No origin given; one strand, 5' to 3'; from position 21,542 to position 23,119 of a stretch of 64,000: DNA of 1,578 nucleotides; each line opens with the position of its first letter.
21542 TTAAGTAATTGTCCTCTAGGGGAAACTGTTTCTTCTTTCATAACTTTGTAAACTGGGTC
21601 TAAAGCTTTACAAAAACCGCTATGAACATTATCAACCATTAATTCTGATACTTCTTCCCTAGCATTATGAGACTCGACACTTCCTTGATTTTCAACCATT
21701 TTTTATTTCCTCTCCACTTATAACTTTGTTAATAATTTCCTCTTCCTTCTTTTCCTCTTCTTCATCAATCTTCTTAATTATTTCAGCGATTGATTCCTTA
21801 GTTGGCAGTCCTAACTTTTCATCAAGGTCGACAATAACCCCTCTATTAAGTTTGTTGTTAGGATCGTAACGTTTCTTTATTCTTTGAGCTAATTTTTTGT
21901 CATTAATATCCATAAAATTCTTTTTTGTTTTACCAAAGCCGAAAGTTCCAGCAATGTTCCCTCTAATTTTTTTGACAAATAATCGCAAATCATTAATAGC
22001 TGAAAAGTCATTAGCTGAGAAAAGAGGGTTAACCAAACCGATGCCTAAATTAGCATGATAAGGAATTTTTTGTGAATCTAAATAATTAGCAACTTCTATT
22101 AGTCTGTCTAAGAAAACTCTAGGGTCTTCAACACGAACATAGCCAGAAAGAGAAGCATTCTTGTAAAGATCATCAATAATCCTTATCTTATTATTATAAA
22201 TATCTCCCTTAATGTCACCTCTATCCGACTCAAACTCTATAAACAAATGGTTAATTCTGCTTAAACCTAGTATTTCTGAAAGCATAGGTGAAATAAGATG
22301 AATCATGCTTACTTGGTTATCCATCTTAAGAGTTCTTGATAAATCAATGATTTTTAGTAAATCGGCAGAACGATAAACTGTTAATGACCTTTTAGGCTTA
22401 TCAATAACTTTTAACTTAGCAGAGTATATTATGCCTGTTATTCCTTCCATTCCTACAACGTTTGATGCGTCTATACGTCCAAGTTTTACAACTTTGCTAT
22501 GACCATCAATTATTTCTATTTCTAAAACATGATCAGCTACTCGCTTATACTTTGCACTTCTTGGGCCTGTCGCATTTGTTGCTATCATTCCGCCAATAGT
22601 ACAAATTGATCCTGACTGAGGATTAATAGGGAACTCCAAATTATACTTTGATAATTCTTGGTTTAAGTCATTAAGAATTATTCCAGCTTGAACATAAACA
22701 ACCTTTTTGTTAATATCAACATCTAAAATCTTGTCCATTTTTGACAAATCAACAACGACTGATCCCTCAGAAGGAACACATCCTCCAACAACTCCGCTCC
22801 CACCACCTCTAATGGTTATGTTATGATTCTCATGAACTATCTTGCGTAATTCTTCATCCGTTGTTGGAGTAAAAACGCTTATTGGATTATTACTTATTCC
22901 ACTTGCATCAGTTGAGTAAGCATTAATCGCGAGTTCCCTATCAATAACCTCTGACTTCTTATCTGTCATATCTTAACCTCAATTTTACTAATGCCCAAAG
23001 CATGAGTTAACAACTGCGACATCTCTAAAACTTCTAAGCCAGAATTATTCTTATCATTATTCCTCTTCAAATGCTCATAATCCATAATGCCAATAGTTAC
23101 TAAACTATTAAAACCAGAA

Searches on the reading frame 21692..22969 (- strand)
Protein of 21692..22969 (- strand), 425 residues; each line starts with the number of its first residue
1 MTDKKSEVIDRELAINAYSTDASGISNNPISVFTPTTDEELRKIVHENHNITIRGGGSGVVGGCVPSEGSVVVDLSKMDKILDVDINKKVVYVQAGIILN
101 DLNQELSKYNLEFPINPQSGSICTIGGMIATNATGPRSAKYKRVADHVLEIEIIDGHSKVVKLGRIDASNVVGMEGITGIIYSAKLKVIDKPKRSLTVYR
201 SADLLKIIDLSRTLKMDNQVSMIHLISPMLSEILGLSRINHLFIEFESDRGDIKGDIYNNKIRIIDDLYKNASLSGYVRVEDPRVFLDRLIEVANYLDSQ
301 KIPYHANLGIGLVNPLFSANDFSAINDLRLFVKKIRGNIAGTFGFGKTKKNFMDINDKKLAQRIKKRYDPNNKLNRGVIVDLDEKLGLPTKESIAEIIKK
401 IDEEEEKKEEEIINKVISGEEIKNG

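Call 8: search_protein_families(library=ncbifam, proteins=[window:21692-22969:-], max_evalue=0.00001)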
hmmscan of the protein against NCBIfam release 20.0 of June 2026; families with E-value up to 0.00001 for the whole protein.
window:21692-22969:- (425 aa): 9 families
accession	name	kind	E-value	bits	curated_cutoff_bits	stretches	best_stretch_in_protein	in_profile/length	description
TIGR00387.1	glcD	equivalog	1.1e-34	120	567.9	1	34-198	3-180/413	glycolate oxidase subunit GlcD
NF049975.1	2HglutDHaseYdiJ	equivalog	7.4e-24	83.6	1350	1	17-171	40-200/1018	D-2-hydroxyglutarate dehydrogenase YdiJ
NF008408.0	PRK11230.1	equivalog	5.9e-21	74.5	897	1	7-200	33-239/499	glycolate oxidase subunit GlcD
NF008439.0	PRK11282.1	equivalog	2.4e-18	66.1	284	1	39-205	13-187/358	glycolate oxidase subunit GlcE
NF053785.1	DcplphribOxDprE1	equivalog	1e-13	51.4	500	1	51-215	40-203/449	decaprenylphosphoryl-beta-D-ribose oxidase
TIGR01678.1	FAD_lactone_ox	subfamily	8.6e-12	44.7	396.8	1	24-189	10-179/438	sugar 1,4-lactone oxidase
TIGR01677.1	pln_FAD_oxido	subfamily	1.2e-10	40.5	383.1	1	31-202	36-225/560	FAD-dependent oxidoreductase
TIGR01679.1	bact_FAD_ox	subfamily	8.8e-10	38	292.25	1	27-172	10-152/419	FAD-linked oxidoreductase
TIGR01676.1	GLDHase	equivalog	4.4e-09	35.7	458.25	1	33-155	66-188/541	L-galactonolactone dehydrogenase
